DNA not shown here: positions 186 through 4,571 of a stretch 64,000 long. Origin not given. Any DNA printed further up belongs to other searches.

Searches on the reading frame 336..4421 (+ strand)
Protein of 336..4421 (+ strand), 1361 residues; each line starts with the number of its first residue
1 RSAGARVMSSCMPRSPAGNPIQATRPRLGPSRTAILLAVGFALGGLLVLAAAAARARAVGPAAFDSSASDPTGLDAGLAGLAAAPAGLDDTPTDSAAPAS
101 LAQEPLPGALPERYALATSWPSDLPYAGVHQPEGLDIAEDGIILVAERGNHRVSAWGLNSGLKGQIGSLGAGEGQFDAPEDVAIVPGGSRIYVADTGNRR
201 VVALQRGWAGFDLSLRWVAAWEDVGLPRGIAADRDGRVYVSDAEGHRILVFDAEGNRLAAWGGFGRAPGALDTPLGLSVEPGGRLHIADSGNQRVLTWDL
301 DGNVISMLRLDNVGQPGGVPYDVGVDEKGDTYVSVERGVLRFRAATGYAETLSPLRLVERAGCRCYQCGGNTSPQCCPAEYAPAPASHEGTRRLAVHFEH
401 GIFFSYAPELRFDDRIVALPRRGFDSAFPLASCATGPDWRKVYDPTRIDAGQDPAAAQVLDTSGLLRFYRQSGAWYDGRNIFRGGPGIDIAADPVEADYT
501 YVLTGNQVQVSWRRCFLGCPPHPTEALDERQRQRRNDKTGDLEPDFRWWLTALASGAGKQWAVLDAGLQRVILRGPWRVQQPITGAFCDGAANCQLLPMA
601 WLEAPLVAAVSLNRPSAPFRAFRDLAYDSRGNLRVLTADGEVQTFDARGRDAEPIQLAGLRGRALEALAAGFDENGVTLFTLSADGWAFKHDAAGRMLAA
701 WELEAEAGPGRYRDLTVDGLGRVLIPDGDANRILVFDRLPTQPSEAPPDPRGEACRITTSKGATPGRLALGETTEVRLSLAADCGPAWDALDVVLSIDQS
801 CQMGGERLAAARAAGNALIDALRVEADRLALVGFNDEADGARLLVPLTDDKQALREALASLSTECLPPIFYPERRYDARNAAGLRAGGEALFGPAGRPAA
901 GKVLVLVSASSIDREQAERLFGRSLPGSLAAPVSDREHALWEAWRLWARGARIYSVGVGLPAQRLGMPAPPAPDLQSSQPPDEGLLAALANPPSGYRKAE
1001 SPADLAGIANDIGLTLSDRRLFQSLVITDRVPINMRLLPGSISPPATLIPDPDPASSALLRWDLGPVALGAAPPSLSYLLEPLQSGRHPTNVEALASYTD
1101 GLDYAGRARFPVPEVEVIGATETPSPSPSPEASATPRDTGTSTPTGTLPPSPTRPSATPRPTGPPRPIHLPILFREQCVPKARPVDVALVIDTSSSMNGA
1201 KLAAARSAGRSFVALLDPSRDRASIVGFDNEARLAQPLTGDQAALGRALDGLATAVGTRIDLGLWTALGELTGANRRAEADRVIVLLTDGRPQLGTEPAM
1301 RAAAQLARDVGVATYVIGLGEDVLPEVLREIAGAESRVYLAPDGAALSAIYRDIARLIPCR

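Call 26: search_protein_families(library=pfam, proteins=[window:336-4421:+], max_evalue=0.0001)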
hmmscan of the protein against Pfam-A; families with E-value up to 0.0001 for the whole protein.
window:336-4421:+ (1361 aa): 6 families
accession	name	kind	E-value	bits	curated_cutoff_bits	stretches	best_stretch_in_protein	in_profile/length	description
PF00092.34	VWA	-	2.5e-27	96.6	23.8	1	1186-1351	1-172/174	von Willebrand factor type A domain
PF01436.27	NHL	-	1.2e-22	79.2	20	1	227-251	4-28/28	NHL repeat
PF13519.12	VWA_2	-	1.5e-22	80.6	27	2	1187-1290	1-106/107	von Willebrand factor type A domain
PF13768.12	VWA_3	-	1.1e-05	26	27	1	1186-1332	2-146/155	von Willebrand factor type A domain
PF08450.18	SGL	-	2.3e-05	24.5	26.3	0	182-260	139-219/246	SMP-30/Gluconolactonase/LRE-like region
PF25021.1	TEN_NHL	-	6.1e-05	22.6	27.1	0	271-411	30-164/357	Teneurin NHL domain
